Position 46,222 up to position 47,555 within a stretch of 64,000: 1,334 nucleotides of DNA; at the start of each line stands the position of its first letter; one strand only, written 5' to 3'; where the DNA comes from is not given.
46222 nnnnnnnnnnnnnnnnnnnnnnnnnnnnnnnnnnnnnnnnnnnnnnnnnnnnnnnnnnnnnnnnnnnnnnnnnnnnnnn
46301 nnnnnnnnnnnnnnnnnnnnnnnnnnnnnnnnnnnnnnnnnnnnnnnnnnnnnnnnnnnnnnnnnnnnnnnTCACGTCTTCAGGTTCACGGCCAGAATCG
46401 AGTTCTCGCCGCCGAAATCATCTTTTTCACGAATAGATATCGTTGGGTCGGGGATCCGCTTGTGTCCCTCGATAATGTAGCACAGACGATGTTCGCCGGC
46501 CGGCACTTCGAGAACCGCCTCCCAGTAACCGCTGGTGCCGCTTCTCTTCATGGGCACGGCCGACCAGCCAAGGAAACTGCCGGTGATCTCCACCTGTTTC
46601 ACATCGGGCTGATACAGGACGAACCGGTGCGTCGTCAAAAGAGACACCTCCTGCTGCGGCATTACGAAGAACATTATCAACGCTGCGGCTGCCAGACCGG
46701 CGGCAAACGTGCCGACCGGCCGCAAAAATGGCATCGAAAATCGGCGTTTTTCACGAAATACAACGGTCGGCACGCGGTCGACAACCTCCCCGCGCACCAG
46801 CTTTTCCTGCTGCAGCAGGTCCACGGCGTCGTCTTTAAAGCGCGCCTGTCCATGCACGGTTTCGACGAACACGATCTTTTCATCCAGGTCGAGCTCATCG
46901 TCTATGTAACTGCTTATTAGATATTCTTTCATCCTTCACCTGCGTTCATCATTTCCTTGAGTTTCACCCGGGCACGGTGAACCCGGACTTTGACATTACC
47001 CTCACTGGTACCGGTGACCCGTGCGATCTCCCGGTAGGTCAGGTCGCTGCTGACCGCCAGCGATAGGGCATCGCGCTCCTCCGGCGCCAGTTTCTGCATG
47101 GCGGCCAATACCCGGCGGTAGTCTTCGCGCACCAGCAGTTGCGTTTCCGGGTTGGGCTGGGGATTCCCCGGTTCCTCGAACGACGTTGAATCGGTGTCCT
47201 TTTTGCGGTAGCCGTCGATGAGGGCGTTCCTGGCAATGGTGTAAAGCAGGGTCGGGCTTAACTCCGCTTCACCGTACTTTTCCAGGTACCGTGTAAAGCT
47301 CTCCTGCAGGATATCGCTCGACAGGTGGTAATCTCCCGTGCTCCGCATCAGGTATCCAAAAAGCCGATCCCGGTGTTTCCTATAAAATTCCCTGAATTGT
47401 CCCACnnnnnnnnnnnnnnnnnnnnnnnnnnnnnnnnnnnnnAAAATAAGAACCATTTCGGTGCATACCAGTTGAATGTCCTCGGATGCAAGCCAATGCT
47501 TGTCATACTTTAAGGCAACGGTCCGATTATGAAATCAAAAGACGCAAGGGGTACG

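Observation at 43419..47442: ECF sigma/anti-sigma operon driving an unusual set of low-complexity secreted proteins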

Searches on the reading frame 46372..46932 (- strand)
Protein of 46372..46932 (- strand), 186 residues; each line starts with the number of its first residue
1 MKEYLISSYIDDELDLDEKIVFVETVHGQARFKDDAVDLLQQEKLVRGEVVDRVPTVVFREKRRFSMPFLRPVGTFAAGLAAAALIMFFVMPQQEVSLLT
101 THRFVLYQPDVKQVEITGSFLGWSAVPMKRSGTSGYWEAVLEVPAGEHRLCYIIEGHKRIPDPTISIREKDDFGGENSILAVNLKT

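Call 3: search_protein_families(library=pfam, proteins=[window:46372-46932:-], max_evalue=1)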
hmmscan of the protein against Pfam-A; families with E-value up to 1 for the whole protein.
window:46372-46932:- (186 aa): 4 families
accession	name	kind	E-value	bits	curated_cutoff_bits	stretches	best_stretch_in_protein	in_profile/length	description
PF16561.11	AMPK1_CBM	-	6.9e-08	33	26.8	1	109-183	9-80/85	Glycogen recognition site of AMP-activated protein kinase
PF02922.24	CBM_48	-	2.5e-06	28.2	22.4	1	102-158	13-72/83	Carbohydrate-binding module 48 (Isoamylase N-terminal domain)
PF16760.10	CBM53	-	0.0011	19.7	27.6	1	105-149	3-54/57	Starch/carbohydrate-binding module (family 53)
PF13490.11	zf-HC2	-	0.18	12.4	22.2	1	5-22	7-24/35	Putative zinc-finger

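Call 4: search_protein_families(library=ncbifam, proteins=[window:46372-46932:-], max_evalue=1)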
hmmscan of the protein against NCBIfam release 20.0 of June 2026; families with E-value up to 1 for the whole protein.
window:46372-46932:- (186 aa): 4 families
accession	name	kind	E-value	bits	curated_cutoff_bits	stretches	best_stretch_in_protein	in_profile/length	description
NF009221.0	PRK12568.1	equivalog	0.00076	17.6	1270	1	94-153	147-207/745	1,4-alpha-glucan branching enzyme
NF003811.1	PRK05402.1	equivalog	0.0013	17.3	741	1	95-152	24-83/619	1,4-alpha-glucan branching protein GlgB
NF008967.0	PRK12313.1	equivalog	0.005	15.2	577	1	99-156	37-95/633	1,4-alpha-glucan branching protein GlgB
TIGR01515.1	branching_enzym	equivalog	0.006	15.2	463.95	1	96-143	24-73/607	1,4-alpha-glucan branching enzyme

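Call 11: find_homologous_proteins(query=window:46372-46932:-)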
Query window:46372-46932:- (186 aa): 1121 proteins with E <= 0.001 among 1774 candidates; the best 120 are listed.
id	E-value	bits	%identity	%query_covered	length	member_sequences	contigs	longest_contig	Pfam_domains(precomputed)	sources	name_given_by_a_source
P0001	4.4e-118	410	100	100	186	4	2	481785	PF02922.25,PF16561.12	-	-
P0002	1.7e-110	385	95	100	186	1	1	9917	PF02922.25,PF16561.12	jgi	jgi:hypothetical protein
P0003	2.2e-107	375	91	100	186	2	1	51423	PF02922.25,PF16561.12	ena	-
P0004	7.0e-104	363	88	100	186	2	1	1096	PF02922.25,PF16561.12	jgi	jgi:hypothetical protein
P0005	7.1e-104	363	89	100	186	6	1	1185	PF02922.25,PF16561.12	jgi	-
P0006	4.5e-101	354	86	100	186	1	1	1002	PF16561.12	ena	-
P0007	8.8e-101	353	87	100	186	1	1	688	PF02922.25,PF16561.12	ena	-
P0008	1.7e-100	352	86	100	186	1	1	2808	PF02922.25,PF16561.12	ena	-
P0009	2.3e-100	352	85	100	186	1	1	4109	PF02922.25,PF16561.12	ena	-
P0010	4.4e-100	351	85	100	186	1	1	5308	PF02922.25,PF16561.12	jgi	jgi:hypothetical protein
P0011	6.1e-100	350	86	100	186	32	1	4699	PF02922.25,PF16561.12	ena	-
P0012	8.5e-100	350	85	100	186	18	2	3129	PF16561.12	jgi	jgi:hypothetical protein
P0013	1.2e-99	349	86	100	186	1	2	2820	PF02922.25,PF16561.12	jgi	jgi:hypothetical protein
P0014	1.5e-99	349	87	100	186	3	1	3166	PF02922.25,PF16561.12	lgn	-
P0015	4.3e-99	348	85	100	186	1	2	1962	PF02922.25,PF16561.12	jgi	jgi:hypothetical protein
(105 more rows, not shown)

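Call 26: search_solved_structures(query=window:46372-46932:-, max_evalue=1, show_alignments=3)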
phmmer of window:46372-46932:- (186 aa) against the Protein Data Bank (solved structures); distinct sequences matched with E-value up to 1: 20.
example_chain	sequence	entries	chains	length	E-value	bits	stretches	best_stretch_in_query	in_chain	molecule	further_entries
1z0n_A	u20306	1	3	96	5.8e-06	29.5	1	111-181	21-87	5'-AMP-activated protein kinase, beta-1 subunit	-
1z0m_A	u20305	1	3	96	1.5e-05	28.1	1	111-181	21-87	5'-AMP-activated protein kinase, beta-1 subunit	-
4yef_A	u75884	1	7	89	1.7e-05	28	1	111-179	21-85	5'-AMP-activated protein kinase subunit beta-1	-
6e4t_B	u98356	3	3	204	7.5e-05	25.9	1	111-180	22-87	5'-AMP-activated protein kinase subunit beta-1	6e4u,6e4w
4zhx_B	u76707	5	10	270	0.00014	25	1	112-180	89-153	5'-AMP-activated protein kinase subunit beta-1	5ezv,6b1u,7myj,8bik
4cfe_B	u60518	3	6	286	0.00015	24.9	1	112-180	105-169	5'-AMP-ACTIVATED PROTEIN KINASE SUBUNIT BETA-1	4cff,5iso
4qfg_B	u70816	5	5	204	0.00024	24.2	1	111-180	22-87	5'-AMP-activated protein kinase subunit beta-1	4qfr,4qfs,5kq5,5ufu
5t5t_B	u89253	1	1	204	0.00027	24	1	111-180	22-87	5'-AMP-activated protein kinase subunit beta-1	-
6c9f_B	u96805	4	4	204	0.00028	24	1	112-180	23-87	5'-AMP-activated protein kinase subunit beta-1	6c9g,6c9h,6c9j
2f15_A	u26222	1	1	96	0.00069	22.7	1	107-167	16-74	5'-AMP-activated protein kinase, beta-2 subunit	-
4y0g_A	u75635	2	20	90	0.00074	22.6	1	108-167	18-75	5'-AMP-activated protein kinase subunit beta-2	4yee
2lu3_A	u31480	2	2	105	0.00084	22.5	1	107-167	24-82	5'-AMP-activated protein kinase subunit beta-2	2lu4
7jhg_B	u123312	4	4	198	0.0035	20.4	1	109-167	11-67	5'-AMP-activated protein kinase subunit beta-2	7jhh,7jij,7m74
4rer_B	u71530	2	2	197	0.0036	20.4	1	109-167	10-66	5'-AMP-activated protein kinase subunit beta-2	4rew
6b2e_B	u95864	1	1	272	0.0044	20.1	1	107-166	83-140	5'-AMP-activated protein kinase subunit beta-2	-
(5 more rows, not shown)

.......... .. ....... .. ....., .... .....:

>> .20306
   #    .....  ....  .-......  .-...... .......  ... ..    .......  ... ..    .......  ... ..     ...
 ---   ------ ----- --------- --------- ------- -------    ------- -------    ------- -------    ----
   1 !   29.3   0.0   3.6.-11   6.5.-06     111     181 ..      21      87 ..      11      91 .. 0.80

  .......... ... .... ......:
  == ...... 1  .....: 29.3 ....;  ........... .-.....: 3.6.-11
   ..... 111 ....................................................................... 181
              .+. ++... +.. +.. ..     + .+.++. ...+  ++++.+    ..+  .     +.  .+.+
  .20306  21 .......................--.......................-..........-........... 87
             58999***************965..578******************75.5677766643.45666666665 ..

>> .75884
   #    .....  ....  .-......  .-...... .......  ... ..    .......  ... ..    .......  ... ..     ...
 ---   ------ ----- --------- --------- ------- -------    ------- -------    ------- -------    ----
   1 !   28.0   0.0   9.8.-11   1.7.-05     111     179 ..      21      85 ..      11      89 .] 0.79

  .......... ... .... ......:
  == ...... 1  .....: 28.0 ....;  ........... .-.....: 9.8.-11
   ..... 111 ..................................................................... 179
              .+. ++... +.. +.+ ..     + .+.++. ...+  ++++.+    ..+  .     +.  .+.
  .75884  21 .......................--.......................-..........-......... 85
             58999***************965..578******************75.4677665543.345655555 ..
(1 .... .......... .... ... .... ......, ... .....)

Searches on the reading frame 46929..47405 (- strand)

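Call 3: search_protein_families(library=pfam, proteins=[window:46929-47405:-], max_evalue=1)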
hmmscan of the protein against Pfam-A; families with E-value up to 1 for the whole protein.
window:46929-47405:- (158 aa): 7 families
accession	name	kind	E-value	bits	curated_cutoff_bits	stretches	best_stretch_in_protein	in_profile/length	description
PF08281.18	Sigma70_r4_2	-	1e-15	57.5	25.7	1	97-149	2-54/54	Sigma-70, region 4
PF04545.22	Sigma70_r4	-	1.9e-10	40.6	24.1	1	102-151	1-50/50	Sigma-70, region 4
PF04542.20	Sigma70_r2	-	9e-09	35.5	24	1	7-70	1-69/71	Sigma-70 region 2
PF13404.12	HTH_AsnC-type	-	0.0048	17.1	27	1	121-144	17-40/42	AsnC-type helix-turn-helix domain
PF13412.12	HTH_24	-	0.016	15.2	21.9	1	120-142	16-38/48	Winged helix-turn-helix DNA-binding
PF07638.17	Sigma70_ECF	-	0.051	13.9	21.1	1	98-154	128-184/185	ECF sigma factor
PF13936.12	HTH_38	-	0.16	12.2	27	1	104-132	3-31/44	Helix-turn-helix domain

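Call 4: search_protein_families(library=ncbifam, proteins=[window:46929-47405:-], max_evalue=1)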
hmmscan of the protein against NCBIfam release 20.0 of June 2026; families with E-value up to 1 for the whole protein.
window:46929-47405:- (158 aa): 98 families (the best 25 are shown)
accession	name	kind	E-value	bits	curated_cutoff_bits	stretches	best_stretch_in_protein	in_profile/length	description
TIGR02950.1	SigM_subfam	subfamily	4.2e-28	98.2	147.95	1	5-153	3-158/159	RNA polymerase sigma factor, SigM family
NF009166.1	PRK12513.1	equivalog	6.2e-27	94.5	206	1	4-155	24-188/193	RNA polymerase sigma factor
TIGR02937.1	sigma70-ECF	superfamily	1.2e-24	86.8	42.9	1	4-153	3-165/165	sigma-70 family RNA polymerase sigma factor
NF009193.0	PRK12541.1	equivalog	4e-23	82.4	171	1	4-152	7-159/161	RNA polymerase sigma factor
TIGR02983.1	SigE-fam_strep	subfamily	6.9e-20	71.6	141.55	1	3-154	7-159/162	SigE family RNA polymerase sigma factor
NF058625.1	sigma_PG0214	equivalog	7.1e-20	71.4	130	1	3-154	5-162/170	GFO_1088 family ECF-type sigma factor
TIGR02952.1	Sig70_famx2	equivalog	1.4e-19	70.6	206.45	1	4-153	13-170/170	ECF subfamily RNA polymerase sigma factor, BldN family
TIGR02985.1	Sig70_bacteroi1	subfamily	1.6e-18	67.4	126.4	1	3-151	2-160/162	RNA polymerase sigma-70 factor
TIGR02959.1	SigZ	equivalog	1.8e-16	60.4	168.65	1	9-154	2-149/170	RNA polymerase sigma factor SigZ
NF007226.0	PRK09644.1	equivalog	2.3e-16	60.3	199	1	6-154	5-158/166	RNA polymerase sigma factor SigM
NF007215.0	PRK09637.1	equivalog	3e-16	59.9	212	1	5-154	4-155/181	RNA polymerase sigma factor SigZ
NF004113.0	PRK05602.1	equivalog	3e-16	59.7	208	1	4-155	47-203/211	RNA polymerase sigma factor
NF007216.0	PRK09638.1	equivalog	6.5e-16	58.6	194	1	4-153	20-174/180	RNA polymerase sigma factor SigY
NF007227.0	PRK09645.1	subfamily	3e-15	56.6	202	1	4-152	15-169/177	sigma-70 family RNA polymerase sigma factor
NF009171.0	PRK12518.1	equivalog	4.4e-15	56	208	1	3-154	28-185/191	RNA polymerase sigma factor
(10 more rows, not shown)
